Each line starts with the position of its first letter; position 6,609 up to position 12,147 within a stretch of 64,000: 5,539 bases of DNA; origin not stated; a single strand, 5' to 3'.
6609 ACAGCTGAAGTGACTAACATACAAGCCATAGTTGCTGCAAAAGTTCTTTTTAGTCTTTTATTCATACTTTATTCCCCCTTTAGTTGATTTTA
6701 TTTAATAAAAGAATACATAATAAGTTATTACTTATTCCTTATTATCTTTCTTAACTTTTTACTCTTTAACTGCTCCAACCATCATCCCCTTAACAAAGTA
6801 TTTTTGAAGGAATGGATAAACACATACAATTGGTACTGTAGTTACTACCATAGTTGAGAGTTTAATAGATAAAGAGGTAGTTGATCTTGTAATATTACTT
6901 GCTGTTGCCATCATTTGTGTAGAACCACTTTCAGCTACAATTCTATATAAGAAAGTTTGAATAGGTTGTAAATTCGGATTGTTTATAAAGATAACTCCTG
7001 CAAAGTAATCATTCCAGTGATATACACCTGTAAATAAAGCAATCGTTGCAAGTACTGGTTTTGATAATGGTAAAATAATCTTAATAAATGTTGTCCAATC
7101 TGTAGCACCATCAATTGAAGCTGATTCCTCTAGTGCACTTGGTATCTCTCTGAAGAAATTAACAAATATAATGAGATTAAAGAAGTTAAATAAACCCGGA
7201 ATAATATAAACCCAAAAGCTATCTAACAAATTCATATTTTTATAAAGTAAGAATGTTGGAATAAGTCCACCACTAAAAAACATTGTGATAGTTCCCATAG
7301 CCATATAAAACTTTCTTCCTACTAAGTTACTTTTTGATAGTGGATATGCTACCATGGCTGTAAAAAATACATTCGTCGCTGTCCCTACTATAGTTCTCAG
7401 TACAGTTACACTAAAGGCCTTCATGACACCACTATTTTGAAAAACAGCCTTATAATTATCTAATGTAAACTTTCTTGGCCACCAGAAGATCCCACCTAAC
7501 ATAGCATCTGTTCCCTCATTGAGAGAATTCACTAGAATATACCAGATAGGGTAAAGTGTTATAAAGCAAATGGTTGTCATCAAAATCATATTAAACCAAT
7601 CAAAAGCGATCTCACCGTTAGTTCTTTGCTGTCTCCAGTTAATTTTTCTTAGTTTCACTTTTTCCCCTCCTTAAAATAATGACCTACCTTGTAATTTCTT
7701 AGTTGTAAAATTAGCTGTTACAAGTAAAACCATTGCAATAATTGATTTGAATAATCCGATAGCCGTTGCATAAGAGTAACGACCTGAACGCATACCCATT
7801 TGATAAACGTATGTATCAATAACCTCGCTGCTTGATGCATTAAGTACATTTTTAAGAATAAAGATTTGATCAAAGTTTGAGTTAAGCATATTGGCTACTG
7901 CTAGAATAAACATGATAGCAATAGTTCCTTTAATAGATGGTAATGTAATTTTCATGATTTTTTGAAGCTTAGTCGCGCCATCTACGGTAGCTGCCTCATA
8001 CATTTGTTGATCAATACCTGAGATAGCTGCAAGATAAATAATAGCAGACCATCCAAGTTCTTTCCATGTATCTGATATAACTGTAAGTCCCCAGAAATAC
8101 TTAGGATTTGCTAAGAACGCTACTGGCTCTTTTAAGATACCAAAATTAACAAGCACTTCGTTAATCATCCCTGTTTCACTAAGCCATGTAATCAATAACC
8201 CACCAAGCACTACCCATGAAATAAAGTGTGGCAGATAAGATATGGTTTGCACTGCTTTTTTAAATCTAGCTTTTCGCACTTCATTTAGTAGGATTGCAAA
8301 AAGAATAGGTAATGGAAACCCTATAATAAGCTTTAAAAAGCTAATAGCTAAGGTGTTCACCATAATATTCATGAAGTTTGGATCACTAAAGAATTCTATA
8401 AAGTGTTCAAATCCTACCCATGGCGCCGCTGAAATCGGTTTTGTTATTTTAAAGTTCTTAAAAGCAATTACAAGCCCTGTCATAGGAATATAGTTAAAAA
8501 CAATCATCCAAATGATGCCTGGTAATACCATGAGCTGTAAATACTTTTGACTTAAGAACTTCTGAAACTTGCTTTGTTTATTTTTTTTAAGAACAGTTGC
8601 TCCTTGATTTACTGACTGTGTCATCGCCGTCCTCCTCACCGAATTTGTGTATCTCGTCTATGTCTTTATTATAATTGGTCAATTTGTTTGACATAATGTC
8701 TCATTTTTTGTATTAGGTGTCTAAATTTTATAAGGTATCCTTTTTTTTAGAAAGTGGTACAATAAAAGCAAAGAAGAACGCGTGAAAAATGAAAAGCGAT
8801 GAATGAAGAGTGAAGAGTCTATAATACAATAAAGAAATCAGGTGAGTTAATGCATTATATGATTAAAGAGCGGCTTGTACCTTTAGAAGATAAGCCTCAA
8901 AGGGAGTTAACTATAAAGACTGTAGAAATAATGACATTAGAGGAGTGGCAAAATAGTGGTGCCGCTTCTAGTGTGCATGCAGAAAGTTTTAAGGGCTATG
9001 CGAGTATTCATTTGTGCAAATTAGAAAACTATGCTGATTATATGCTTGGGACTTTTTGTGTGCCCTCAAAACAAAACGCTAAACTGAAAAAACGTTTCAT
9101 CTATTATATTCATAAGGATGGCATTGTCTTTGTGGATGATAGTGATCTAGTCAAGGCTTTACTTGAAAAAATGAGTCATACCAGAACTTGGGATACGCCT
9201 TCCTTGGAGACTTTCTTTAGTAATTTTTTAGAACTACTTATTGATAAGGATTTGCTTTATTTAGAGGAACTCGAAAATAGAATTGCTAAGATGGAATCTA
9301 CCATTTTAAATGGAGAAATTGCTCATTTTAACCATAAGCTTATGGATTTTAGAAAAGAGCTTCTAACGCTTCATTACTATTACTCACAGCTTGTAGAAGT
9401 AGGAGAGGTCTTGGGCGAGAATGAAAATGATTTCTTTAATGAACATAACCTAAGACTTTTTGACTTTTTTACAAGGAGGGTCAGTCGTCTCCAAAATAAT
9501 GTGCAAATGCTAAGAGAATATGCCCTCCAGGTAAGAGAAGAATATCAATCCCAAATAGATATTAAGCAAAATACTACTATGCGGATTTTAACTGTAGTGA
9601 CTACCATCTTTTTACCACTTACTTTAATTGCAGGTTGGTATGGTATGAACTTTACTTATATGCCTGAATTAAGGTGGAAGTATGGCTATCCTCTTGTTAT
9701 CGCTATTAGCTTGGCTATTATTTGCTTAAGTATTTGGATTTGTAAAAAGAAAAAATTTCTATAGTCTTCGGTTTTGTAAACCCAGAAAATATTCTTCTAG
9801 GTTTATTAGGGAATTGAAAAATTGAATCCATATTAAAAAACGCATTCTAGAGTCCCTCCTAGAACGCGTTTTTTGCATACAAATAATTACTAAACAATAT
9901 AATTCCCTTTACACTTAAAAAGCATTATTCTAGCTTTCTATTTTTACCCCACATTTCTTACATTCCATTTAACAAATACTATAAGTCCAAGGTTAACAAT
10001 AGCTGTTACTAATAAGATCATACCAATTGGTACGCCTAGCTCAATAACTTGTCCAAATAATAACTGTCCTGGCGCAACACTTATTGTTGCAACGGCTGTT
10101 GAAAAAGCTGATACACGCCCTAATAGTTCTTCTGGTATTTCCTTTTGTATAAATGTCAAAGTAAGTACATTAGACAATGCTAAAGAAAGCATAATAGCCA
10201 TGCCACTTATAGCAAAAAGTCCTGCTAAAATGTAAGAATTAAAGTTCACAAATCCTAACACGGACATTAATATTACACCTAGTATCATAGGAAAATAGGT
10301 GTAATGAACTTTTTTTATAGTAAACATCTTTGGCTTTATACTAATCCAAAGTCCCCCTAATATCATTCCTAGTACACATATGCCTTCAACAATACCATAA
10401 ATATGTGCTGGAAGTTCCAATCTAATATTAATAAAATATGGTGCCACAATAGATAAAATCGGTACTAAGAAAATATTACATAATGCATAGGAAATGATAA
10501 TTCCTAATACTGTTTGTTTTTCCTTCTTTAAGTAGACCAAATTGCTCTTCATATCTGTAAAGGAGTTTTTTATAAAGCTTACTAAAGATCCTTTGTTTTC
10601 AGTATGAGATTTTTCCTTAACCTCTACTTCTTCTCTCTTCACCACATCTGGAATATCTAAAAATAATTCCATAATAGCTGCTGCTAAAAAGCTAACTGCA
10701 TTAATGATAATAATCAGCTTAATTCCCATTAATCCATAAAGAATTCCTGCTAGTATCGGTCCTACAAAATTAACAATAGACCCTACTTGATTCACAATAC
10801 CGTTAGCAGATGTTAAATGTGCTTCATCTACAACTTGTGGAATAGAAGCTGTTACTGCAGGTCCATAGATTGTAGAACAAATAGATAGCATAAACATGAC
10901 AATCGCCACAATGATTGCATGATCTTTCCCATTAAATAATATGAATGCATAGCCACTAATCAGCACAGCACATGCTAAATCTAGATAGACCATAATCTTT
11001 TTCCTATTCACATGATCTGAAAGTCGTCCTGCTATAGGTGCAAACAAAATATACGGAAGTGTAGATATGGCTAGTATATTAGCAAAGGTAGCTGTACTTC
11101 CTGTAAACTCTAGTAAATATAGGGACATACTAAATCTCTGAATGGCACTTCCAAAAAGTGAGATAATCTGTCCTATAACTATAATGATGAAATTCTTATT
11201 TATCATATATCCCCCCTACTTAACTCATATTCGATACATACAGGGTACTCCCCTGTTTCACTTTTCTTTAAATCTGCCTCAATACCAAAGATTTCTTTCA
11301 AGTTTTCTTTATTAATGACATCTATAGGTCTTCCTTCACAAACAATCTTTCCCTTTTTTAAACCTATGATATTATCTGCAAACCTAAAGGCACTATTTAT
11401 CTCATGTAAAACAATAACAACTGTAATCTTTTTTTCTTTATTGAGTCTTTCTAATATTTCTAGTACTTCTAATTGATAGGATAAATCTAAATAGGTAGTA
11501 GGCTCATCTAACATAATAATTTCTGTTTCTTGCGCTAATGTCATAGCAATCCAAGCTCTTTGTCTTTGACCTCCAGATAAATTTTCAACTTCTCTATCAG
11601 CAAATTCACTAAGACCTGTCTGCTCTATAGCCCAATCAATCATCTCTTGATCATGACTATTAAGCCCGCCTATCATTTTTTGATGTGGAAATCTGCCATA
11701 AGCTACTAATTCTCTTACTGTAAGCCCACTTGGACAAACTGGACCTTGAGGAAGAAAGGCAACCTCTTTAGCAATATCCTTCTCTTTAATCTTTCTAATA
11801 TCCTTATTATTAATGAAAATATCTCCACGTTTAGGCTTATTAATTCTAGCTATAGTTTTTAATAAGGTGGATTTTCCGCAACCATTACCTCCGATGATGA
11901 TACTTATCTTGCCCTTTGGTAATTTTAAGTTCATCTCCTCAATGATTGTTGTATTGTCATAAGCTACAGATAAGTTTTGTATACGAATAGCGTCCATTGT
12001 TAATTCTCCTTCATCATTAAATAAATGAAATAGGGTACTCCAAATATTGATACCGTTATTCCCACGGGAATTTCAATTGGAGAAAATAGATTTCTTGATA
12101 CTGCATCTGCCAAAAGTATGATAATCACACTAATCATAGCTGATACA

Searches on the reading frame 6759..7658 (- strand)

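Call 87: search_protein_families(library=pfam, proteins=[window:6759-7658:-], max_evalue=0.00001)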
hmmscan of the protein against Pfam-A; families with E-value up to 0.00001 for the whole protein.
window:6759-7658:- (299 aa): 1 family
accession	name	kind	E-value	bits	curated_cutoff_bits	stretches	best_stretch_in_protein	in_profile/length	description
PF00528.27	BPD_transp_1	-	8.1e-11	42.4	26.4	1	112-292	11-182/184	Binding-protein-dependent transport system inner membrane component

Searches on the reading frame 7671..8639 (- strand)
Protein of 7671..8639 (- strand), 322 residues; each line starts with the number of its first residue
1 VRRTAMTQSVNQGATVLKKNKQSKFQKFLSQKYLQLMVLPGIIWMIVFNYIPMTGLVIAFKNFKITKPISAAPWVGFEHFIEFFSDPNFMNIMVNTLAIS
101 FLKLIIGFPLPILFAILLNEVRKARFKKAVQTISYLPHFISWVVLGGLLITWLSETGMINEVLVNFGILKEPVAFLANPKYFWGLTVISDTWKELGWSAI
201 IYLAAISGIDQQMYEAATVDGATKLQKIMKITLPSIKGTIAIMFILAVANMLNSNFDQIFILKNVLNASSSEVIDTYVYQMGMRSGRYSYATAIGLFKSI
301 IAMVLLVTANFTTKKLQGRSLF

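Call 87: search_protein_families(library=pfam, proteins=[window:7671-8639:-], max_evalue=0.00001)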
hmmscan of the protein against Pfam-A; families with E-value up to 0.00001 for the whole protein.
window:7671-8639:- (322 aa): 1 family
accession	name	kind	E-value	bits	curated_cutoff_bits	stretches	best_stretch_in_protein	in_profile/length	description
PF00528.27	BPD_transp_1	-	4.2e-14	53.1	26.4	1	112-308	2-170/184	Binding-protein-dependent transport system inner membrane component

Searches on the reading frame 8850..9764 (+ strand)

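Call 87: search_protein_families(library=pfam, proteins=[window:8850-9764:+], max_evalue=0.00001)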
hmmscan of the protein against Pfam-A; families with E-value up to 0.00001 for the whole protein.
window:8850-9764:+ (304 aa): 1 family
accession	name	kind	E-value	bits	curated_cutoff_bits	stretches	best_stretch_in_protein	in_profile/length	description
PF01544.23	CorA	-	4.1e-44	151.5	27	1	55-300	40-292/292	CorA-like Mg2+ transporter protein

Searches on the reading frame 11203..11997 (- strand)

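Call 17: search_protein_families(library=pfam, proteins=[window:11203-11997:-])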
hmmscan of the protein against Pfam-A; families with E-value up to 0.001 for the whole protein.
window:11203-11997:- (264 aa): 8 families
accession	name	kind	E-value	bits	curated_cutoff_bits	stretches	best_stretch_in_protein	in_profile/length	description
PF00005.33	ABC_tran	-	4.8e-34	118.3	25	1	20-168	2-137/137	ABC transporter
PF02463.25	SMC_N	-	3.1e-09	37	40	1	52-215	103-213/220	RecF/RecN/SMC N terminal domain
PF13304.12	AAA_21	-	3.7e-08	34.2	27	1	31-74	1-61/304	AAA domain, putative AbiEii toxin, Type IV TA system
PF09818.15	ABC_ATPase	-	4.5e-06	26.3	23.2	0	24-51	75-101/283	P-loop domain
PF13173.12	AAA_14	-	0.00017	22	27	0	29-75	2-48/129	AAA domain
PF13175.12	AAA_15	-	0.0003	21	32.1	1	27-76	24-74/374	AAA ATPase domain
PF01637.24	ATPase_2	-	0.00033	21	33.2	0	29-197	20-154/225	ATPase domain predominantly from Archaea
PF03215.21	Rad17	-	0.00067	20.1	23.8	0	19-67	35-82/186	Rad17 P-loop domain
